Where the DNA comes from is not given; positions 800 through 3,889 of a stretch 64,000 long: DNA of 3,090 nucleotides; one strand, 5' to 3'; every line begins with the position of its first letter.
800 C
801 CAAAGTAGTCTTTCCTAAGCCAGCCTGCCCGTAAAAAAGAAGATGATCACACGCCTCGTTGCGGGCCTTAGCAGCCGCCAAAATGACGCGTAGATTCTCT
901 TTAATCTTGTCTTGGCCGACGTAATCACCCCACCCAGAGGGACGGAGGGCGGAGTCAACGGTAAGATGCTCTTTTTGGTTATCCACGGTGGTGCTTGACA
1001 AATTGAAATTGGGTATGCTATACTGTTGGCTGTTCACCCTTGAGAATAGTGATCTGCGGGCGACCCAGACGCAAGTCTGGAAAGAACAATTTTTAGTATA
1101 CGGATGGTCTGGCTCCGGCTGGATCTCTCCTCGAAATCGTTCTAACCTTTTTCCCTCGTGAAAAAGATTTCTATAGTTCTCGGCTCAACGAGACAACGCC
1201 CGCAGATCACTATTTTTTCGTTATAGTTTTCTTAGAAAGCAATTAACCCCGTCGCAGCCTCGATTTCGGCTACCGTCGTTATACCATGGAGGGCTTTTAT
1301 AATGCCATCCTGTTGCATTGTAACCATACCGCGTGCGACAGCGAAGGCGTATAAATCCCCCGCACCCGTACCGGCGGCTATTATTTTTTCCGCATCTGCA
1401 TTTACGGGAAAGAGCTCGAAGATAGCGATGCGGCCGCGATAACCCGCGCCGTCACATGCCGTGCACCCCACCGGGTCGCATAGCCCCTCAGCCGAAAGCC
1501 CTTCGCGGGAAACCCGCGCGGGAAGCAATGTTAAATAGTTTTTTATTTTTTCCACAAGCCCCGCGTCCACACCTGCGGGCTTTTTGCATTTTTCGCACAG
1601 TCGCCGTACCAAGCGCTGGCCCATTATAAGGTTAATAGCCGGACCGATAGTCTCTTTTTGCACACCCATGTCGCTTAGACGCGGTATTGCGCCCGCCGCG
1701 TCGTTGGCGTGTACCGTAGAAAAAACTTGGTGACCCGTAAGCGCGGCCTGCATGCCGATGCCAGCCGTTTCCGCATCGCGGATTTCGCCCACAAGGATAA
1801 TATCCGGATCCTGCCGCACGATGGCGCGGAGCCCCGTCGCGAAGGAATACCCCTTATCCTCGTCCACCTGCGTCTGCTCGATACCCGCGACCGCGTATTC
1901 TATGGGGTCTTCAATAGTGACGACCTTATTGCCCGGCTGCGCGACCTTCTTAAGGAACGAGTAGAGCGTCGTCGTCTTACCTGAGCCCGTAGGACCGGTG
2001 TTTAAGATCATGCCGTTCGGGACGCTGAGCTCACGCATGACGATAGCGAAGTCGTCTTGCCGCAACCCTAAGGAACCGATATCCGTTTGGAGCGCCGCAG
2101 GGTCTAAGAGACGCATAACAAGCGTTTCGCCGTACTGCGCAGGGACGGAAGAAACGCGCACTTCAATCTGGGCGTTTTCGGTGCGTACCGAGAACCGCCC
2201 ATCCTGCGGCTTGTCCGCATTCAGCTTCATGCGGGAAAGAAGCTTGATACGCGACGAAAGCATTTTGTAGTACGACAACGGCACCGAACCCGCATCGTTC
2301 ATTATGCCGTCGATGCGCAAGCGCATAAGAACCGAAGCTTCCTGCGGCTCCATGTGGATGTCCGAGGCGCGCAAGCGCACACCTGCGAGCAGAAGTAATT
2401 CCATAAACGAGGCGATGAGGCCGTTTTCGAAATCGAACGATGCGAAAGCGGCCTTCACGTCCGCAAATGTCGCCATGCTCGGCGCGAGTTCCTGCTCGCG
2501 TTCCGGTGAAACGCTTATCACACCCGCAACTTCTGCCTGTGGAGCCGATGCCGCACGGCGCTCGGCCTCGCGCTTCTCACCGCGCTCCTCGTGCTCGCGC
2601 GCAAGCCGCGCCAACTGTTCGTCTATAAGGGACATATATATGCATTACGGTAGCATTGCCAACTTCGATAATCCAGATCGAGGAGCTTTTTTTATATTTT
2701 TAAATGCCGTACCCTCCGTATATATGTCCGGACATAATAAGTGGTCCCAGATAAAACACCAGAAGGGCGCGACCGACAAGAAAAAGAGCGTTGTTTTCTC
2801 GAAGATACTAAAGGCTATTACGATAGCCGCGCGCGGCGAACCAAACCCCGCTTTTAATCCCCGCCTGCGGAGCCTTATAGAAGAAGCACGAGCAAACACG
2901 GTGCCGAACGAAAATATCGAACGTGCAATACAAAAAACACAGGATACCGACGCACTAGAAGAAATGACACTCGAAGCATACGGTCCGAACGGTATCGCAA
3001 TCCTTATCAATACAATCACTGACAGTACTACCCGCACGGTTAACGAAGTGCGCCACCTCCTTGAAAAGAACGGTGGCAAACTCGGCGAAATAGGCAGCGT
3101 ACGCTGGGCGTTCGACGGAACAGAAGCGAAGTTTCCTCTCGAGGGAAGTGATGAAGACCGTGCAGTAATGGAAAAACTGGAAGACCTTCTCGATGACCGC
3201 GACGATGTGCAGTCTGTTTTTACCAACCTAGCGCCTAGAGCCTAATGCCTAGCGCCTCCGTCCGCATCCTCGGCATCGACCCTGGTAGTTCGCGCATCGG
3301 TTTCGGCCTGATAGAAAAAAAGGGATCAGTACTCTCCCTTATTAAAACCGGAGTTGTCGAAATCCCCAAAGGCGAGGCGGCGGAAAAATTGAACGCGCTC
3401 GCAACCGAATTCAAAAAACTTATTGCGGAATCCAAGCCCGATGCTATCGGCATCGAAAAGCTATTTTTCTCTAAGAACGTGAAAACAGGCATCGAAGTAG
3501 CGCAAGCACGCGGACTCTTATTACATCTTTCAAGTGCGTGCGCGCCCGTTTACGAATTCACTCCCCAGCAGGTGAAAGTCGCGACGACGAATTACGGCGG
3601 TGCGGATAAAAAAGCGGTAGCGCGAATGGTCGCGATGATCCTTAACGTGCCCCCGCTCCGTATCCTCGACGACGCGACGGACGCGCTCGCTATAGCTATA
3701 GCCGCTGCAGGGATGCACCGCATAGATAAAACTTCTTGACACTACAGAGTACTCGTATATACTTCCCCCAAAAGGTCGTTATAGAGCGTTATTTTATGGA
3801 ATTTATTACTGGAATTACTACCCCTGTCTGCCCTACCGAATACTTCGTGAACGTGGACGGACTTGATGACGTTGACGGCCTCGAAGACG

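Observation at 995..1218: Candidate ~175-nt structured small RNA with a consensus promoter and an 18-bp perfect terminal stem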

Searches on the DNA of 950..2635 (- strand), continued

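Call 44: search_with_rna_model(model_id=R1, sources=[window, L003, L005, L037, L041, L050, L008, L046, L059, L061, L058, L032, L060, L054, L055, L021, L081, L082, L083, L084, L085, L086, L087, L088, L089, L090, L091, L092, L093, L094, L095, L096, L097, L098, L099, L100, L101, L102, L103, L104, L105, L106, L107, L108, L109, L110, L111, L112, L113, L114, L115, L116, L117, L118, L119, L120, L121, L122, L123, L124, L125, L126, L127, L128, L129, L130, L131, L132, L133, L134, L135, L136, L137, L138, L139, L140, L141, L142, L143, L144, L145, L146, L147, L148, L149, L150, L151, L152, L153, L154, L155, L156, L157, L158, L159, L160], max_evalue=1e-10, make_alignment=true)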
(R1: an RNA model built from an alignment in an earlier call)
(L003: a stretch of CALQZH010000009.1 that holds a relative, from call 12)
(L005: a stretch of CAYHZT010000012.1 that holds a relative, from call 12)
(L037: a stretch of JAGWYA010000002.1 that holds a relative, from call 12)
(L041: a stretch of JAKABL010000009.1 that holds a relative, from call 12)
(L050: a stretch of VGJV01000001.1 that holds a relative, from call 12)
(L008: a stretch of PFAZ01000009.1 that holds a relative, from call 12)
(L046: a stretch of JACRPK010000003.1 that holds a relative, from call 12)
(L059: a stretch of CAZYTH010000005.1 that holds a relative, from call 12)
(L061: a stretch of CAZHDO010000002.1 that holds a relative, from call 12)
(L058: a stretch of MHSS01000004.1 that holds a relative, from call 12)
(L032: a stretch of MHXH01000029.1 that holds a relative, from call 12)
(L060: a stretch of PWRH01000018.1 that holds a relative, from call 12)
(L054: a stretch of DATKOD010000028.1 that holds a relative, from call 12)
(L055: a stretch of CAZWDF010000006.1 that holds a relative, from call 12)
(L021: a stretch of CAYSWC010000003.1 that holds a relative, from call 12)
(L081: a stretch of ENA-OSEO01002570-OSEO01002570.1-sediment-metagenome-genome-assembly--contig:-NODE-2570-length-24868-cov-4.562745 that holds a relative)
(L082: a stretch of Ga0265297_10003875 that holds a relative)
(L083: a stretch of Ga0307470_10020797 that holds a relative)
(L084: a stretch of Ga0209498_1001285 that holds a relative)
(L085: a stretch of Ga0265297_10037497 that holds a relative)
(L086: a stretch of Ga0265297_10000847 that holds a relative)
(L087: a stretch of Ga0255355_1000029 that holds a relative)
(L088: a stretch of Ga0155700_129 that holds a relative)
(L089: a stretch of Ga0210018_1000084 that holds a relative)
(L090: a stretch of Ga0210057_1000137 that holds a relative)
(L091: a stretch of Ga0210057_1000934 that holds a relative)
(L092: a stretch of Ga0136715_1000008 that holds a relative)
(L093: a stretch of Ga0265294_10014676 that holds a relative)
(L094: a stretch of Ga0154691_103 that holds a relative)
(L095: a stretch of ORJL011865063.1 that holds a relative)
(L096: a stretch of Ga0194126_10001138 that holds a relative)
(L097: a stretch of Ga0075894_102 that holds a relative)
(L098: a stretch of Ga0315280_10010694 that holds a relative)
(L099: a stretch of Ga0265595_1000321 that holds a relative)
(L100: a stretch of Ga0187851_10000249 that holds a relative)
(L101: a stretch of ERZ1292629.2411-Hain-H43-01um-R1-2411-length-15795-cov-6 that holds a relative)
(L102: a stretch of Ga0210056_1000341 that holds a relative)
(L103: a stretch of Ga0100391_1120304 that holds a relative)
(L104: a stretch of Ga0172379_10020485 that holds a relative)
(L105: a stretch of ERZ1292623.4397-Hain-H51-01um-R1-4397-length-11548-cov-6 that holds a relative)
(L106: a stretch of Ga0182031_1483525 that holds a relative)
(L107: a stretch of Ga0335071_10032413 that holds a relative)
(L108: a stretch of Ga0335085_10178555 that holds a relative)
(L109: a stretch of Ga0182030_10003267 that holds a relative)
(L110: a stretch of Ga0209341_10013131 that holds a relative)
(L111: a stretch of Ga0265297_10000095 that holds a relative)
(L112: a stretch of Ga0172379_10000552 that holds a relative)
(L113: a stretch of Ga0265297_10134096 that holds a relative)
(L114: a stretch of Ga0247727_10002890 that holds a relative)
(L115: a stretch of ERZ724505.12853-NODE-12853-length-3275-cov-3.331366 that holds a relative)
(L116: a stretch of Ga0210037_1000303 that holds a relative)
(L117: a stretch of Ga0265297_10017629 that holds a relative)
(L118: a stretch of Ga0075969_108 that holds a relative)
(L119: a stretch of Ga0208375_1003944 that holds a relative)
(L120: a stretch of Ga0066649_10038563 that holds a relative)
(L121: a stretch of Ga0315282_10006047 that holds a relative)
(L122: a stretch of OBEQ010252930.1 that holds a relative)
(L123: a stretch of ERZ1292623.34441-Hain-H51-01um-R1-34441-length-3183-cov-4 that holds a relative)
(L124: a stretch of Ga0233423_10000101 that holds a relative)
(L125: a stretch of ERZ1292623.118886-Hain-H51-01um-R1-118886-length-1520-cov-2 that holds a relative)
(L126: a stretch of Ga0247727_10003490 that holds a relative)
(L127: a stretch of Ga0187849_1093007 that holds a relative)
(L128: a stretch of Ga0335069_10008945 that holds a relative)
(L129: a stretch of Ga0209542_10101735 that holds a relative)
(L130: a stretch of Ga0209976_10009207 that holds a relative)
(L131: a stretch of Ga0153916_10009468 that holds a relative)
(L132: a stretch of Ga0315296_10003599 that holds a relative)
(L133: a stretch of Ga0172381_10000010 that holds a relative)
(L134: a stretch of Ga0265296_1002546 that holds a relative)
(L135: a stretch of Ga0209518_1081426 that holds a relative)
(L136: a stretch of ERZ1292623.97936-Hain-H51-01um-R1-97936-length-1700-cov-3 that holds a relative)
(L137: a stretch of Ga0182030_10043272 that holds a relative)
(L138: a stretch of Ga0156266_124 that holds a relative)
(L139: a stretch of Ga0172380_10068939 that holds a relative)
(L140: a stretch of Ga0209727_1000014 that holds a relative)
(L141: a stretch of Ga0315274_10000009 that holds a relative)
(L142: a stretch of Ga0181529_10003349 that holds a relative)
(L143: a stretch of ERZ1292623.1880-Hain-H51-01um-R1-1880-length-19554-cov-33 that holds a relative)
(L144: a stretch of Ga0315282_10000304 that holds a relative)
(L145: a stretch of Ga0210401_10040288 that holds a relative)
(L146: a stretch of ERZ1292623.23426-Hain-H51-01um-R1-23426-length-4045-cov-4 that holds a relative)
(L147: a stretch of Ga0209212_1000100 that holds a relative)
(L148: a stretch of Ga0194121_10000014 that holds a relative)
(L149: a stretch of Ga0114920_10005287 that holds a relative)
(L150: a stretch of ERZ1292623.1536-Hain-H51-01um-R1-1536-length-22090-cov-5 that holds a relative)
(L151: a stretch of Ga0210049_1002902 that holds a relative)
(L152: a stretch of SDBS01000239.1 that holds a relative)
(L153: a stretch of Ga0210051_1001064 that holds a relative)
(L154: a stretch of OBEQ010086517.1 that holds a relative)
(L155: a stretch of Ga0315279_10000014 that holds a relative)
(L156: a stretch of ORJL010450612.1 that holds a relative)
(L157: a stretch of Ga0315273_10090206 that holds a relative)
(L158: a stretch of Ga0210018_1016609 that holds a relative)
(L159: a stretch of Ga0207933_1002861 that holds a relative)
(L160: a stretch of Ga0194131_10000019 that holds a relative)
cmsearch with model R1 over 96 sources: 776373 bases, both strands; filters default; matches with E-value up to 1e-10: 92.
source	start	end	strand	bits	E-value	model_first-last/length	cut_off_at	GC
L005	5342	5506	-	154.9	1.3e-36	1-165/165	no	0.36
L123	469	633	-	154.9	1.3e-36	1-165/165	no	0.36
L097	6826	6990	+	154.4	1.8e-36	1-165/165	no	0.38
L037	5320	5479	-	146.6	1.7e-34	1-165/165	no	0.43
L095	644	807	+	141.9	2.8e-33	1-165/165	no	0.4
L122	5881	6041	+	140.3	7.2e-33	1-165/165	no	0.4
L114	1995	2160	-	136.5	6.4e-32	1-165/165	no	0.4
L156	744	906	-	135.4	1.3e-31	1-165/165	no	0.5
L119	3921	4088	+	134.4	2.3e-31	1-165/165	no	0.38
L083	1794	1956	-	132.5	6.9e-31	1-165/165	no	0.4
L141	1720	1881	+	131.6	1.1e-30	1-165/165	no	0.47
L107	3771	3930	-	130.4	2.3e-30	1-165/165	no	0.41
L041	5355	5515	-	129.6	3.7e-30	1-165/165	no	0.46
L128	9980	10140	+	129.1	5e-30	1-165/165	no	0.4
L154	1225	1387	+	128.5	7.2e-30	1-165/165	no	0.49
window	1039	1219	+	128.3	8.1e-30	1-165/165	no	0.46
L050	5274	5440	-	127.8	1.1e-29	1-165/165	no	0.44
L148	8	174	+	127.8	1.1e-29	1-165/165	no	0.44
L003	5430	5610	-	127.2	1.6e-29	1-165/165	no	0.49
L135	711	877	+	126.6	2.2e-29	1-165/165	no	0.53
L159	122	282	-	125.4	4.4e-29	1-165/165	no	0.45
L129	959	1124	+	125.1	5.3e-29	1-165/165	no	0.45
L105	545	702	+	124.5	7.7e-29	1-165/165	no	0.53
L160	6960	7127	-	123.8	1.1e-28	1-165/165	no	0.4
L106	1086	1246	+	123.8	1.1e-28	1-165/165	no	0.46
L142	2007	2167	-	123.7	1.2e-28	1-165/165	no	0.47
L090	2381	2534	-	123.3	1.5e-28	1-165/165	no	0.41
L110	2078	2242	+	122.8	2.1e-28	1-165/165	no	0.52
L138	5458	5622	+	122.8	2.1e-28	1-165/165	no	0.52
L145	3465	3624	+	122.5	2.5e-28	1-165/165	no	0.43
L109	2170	2330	+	122.5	2.5e-28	1-165/165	no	0.43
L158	1870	2035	-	122.1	3.1e-28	1-165/165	no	0.4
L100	3031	3191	+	121.6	4.1e-28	1-165/165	no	0.43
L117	6629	6793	+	120.1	1e-27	1-165/165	no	0.44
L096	8486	8645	+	117.3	5.1e-27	1-165/165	no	0.44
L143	3627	3771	+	116.7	7.2e-27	1-165/165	no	0.41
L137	6690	6850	-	115.9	1.1e-26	1-165/165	no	0.45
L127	174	339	+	115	2e-26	1-165/165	no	0.45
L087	3275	3439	-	114.6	2.5e-26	1-165/165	no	0.45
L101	9820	9982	+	113.1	5.9e-26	1-165/165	no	0.37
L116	1292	1453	+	113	6.4e-26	1-165/165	no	0.44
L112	944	1105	+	112.2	1e-25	1-165/165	no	0.44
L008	5420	5552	-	111.8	1.3e-25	1-165/165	no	0.5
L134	5547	5693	-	110.8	2.3e-25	1-165/165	no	0.45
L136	1465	1606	+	110.2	3.3e-25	1-165/165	no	0.4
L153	302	443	+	108.8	7.4e-25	1-165/165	no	0.44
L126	5593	5752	+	108.4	9.6e-25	1-165/165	no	0.49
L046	5410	5550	-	107.3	1.8e-24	1-165/165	no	0.43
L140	13355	13503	-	105.9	4.1e-24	1-165/165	no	0.4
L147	6816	6965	+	105.7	4.6e-24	1-165/165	no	0.39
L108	1174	1332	-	102.3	3.4e-23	1-165/165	no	0.52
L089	592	724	+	100.4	1e-22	1-165/165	no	0.47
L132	10020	10150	-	99.3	2e-22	1-165/165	no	0.56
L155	8727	8858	+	98.4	3.4e-22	1-165/165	no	0.46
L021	5478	5610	-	98.1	4.1e-22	1-165/165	no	0.56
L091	795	944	-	96.3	1.1e-21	1-165/165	no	0.45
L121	4066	4197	-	95.2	2.2e-21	1-165/165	no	0.53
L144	1290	1421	+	94.9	2.7e-21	1-165/165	no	0.46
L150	12921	13084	+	92.1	1.4e-20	1-165/165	no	0.44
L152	13712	13840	-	91.3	2.1e-20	1-165/165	no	0.44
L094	191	319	+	90.6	3.2e-20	1-165/165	no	0.46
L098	4662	4795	+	90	4.7e-20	1-165/165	no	0.57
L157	2309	2440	-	88.9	9e-20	1-165/165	no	0.48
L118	1250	1411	+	88.8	9.4e-20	1-165/165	no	0.43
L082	13219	13350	-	87.2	2.4e-19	1-165/165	no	0.46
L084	6572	6703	-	86.8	3.1e-19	1-165/165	no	0.46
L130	4707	4836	+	86.5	3.7e-19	1-165/165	no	0.45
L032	5447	5606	-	86.3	4e-19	1-165/165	no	0.56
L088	12111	12270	-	86.3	4e-19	1-165/165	no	0.56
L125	1434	1520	+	86.1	4.7e-19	1-88/165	3'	0.49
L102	3750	3878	+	84.8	1e-18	1-165/165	no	0.5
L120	938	1079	+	82.8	3.3e-18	1-165/165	no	0.39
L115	1925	2098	-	82.6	3.6e-18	1-165/165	no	0.43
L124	5818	5944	+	81.8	5.8e-18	1-165/165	no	0.5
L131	4499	4633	-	80.4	1.3e-17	1-165/165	no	0.47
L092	38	168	-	79.6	2.1e-17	1-165/165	no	0.4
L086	1840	1974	-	77.8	5.9e-17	1-165/165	no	0.43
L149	4665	4796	-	77.6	6.8e-17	1-165/165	no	0.52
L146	1883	2013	+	77.4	7.7e-17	1-165/165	no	0.53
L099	9334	9461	-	76.4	1.4e-16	1-165/165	no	0.52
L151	5971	6104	-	75.9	1.8e-16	1-165/165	no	0.48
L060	2540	2670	-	75.9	1.8e-16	1-165/165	no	0.44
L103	1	119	-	74.9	3.3e-16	1-151/165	3'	0.5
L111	5563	5691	-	74.3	4.7e-16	1-165/165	no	0.48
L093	7010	7168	-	74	5.6e-16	1-165/165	no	0.42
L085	91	220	-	74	5.7e-16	1-165/165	no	0.48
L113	1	114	+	70.6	4.2e-15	19-165/165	5'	0.46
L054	5230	5398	-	70.5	4.4e-15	1-165/165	no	0.56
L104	635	793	-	69.9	6.3e-15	1-165/165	no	0.42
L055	3114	3247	-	69.1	9.6e-15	1-165/165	no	0.47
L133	5277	5413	-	67.7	2.3e-14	1-165/165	no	0.45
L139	2833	2934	+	60.4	1.6e-12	1-114/165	3'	0.44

Alignment A4: 92 matches aligned to the model, 247 columns, each read 5' to 3' on its own strand. Consensus structure (alignment columns), stored with it:
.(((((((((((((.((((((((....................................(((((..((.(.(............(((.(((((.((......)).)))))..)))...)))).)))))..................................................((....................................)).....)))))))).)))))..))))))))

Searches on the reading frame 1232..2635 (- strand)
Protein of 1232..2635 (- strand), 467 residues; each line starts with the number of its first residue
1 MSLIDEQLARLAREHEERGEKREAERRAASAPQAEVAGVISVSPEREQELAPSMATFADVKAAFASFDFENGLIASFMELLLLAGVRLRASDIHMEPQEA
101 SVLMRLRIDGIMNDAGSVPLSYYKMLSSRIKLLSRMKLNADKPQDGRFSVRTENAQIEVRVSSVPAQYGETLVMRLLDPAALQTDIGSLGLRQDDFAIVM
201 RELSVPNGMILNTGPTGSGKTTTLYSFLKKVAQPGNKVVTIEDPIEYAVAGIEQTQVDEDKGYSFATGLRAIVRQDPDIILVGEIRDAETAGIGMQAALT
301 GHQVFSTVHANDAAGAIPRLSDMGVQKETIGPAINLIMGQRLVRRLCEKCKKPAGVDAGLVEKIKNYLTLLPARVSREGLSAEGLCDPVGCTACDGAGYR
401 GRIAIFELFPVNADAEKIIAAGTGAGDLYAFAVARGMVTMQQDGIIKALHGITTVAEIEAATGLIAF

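Call 12: find_related_loci(query=window:1232-2635:-, collection=genome_contigs, flank=4000)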
Query window:1232-2635:- (467 aa) in genome_contigs; peptide patterns used: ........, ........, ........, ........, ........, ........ (x = any residue, [..] = any of these).
244 stretches matched a pattern; 172 encode a relative of the query (tblastn E <= 1e-3); the best 80 are kept; 80 distinct loci.
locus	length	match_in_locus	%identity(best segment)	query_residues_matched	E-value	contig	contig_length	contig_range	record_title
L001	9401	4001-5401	94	1-467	0e+0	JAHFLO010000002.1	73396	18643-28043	MAG: Candidatus Harrisonbacteria bacterium isolate nzgw435 NODE_109_length_73397_cov_10.092213, whole genome shotgun seq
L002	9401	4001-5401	82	1-467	0e+0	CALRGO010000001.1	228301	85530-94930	MAG: Parcubacteria group bacterium isolate AH-24oct19-277 genome assembly, contig: AH-24oct19-C17, whole genome shotgun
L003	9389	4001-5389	55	2-467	3e-168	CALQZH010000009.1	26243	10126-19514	MAG: Parcubacteria group bacterium isolate Ike-150m-21 genome assembly, contig: Ike-150-c832, whole genome shotgun seque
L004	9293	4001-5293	51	35-463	5e-150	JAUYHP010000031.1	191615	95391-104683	MAG: bacterium isolate C24_maxbin.158_sub C24_k141_812611, whole genome shotgun sequence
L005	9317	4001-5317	52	30-467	1e-149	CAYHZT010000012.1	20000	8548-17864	MAG TPA_asm: uncultured Candidatus Saccharibacteria bacterium isolate ERP119705_co1_1093 genome assembly, contig: NODE_2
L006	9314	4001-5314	53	32-467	2e-149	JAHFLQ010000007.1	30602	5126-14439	MAG: bacterium isolate nzgw437 NODE_1339_length_30603_cov_7.107473, whole genome shotgun sequence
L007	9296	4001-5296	53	36-465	5e-148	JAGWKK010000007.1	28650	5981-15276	MAG: Patescibacteria group bacterium isolate REEB16 contig-150_1989, whole genome shotgun sequence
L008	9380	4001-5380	48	27-465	3e-147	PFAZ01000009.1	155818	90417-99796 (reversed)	MAG: Candidatus Harrisonbacteria bacterium CG10_big_fil_rev_8_21_14_0_10_40_38 CG10_8_21_14_0.10_scaffold_30_c, whole ge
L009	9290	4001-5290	52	36-463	4e-147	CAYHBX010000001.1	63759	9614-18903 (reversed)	MAG TPA_asm: uncultured Candidatus Saccharibacteria bacterium isolate ERP119705_co11_391 genome assembly, contig: NODE_2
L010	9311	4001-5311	50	33-467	9e-146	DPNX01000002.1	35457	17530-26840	MAG TPA_asm: Patescibacteria group bacterium isolate UBA11618 contig_62078, whole genome shotgun sequence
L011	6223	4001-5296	51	36-465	3e-145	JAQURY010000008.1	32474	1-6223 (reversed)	MAG: Candidatus Paceibacterota bacterium isolate STD1_84 NODE_2708_length_32474_cov_4.099546_Sandtown_D1, whole genome s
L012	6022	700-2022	50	27-465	4e-145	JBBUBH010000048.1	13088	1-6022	MAG: Patescibacteria group bacterium isolate H52-bin061_1 H52_bin061_1_000000000048, whole genome shotgun sequence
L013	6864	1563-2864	51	36-467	8e-145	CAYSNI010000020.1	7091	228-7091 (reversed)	MAG TPA_asm: uncultured Candidatus Saccharibacteria bacterium isolate binchicken_co203_465 genome assembly, contig: k141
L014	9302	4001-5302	50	36-467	1e-144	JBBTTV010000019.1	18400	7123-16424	MAG: Patescibacteria group bacterium isolate H51-bin128_1 H51_bin128_1_000000000019, whole genome shotgun sequence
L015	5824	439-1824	48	27-467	9e-145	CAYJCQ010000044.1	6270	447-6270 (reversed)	MAG TPA_asm: uncultured Candidatus Saccharibacteria bacterium isolate ERP119705_co9_281 genome assembly, contig: NODE_19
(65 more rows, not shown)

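Call 27: search_protein_families(library=pfam, proteins=[window:1232-2635:-])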
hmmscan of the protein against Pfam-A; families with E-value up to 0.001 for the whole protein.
window:1232-2635:- (467 aa): 1 family
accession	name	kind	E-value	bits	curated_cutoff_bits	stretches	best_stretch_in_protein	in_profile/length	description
PF00437.27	T2SSE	-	4.5e-108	361.6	24.9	1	74-458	8-368/370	Type II/IV secretion system protein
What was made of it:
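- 1232..2635 (-): GspE/PilB-family secretion/pilus ATPase, 467 aa, with no N-terminal T2SSE_N domain. It runs convergently with the RNA, and its stop codon lies 13 nt after the U-tract. Pfam T2SSE 4.5e-108 (call 27).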

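Call 51: search_protein_families(library=ncbifam, proteins=[window:1232-2635:-], max_evalue=1e-10)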
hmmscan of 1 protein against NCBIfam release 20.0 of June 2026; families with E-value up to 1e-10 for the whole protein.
window:1232-2635:- (467 aa): 14 families
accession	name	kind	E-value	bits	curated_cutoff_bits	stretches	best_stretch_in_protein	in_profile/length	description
TIGR02533.1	type_II_gspE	equivalog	4.8e-127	424.6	630.25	1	75-460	110-484/486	type II secretion system ATPase GspE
TIGR02538.1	type_IV_pilB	equivalog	2.8e-123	412.5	675.65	1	68-462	175-562/564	type IV-A pilus assembly ATPase PilB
NF053534.1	T4PilAsmATPsTfpB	equivalog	1.1e-108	364.1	850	1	68-458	195-578/584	type IV pilus assembly ATPase TfpB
NF007755.0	PRK10436.1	equivalog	5.8e-104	348.3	617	1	74-464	85-461/465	type II secretion system protein GspE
NF041000.1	ATPase_ComGA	equivalog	7.8e-71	238.2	300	1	82-344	4-266/267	competence type IV pilus ATPase ComGA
TIGR01420.1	pilT_fam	subfamily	4e-45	154.5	319.1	1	81-336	5-257/343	PilT/PilU family type 4a pilus ATPase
TIGR02525.1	plasmid_TraJ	equivalog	2.2e-24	86.1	368.3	1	172-323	120-272/372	plasmid transfer ATPase TraJ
TIGR02524.1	dot_icm_DotB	equivalog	7.4e-23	81.3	463.3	1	203-343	130-279/358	Dot/Icm type IV secretion system ATPase DotB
NF058587.1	archaellum_moto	equivalog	1e-17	64.1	550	1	210-325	278-398/527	archaellum flagellar ATPase motor FlaI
TIGR02782.1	TrbB_P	equivalog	1.3e-15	57.5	304.55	1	209-328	138-259/303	P-type conjugative transfer ATPase TrbB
TIGR03819.1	heli_sec_ATPase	hypoth_equivalog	3.2e-14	52.9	373.15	1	126-324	99-301/340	TadA family conjugal transfer-associated ATPase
NF010469.0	PRK13894.1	subfamily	1.1e-12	47.9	508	1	209-331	151-275/320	conjugal transfer ATPase TrbB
TIGR02788.1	VirB11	equivalog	1.4e-12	47.2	249.95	1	209-328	146-270/308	P-type DNA transfer ATPase VirB11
NF010407.0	PRK13833.1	subfamily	8.2e-12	45.2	499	1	199-338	136-283/323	conjugal transfer protein TrbB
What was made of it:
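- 1232..2635 (-): NCBIfam GspE and PilB matches fall below the equivalog cut-offs (call 51).
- The ATPase lacks the usual N-terminal domain and is not flanked by other pilus genes in the first 7.6 kb of the window (calls 27, 51).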

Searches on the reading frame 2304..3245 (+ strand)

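Call 27: search_protein_families(library=pfam, proteins=[window:2304-3245:+])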
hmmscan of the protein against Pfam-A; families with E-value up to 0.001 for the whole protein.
window:2304-3245:+ (313 aa): 2 families
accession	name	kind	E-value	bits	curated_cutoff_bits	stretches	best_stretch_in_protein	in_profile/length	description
PF20772.2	TACO1_YebC_N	-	3.5e-28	98.3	36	1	145-214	1-72/73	TACO1/YebC protein N-terminal domain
PF01709.26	Transcrip_reg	-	2.1e-22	80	27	1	218-271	1-54/160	TACO1/YebC second and third domain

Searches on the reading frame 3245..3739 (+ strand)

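Call 27: search_protein_families(library=pfam, proteins=[window:3245-3739:+])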
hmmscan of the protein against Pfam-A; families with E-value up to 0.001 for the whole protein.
window:3245-3739:+ (164 aa): 1 family
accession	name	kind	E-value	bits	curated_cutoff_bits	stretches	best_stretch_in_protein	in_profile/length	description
PF02075.23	RuvC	-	3.7e-37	128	22.2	1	8-153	1-147/148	Crossover junction endodeoxyribonuclease RuvC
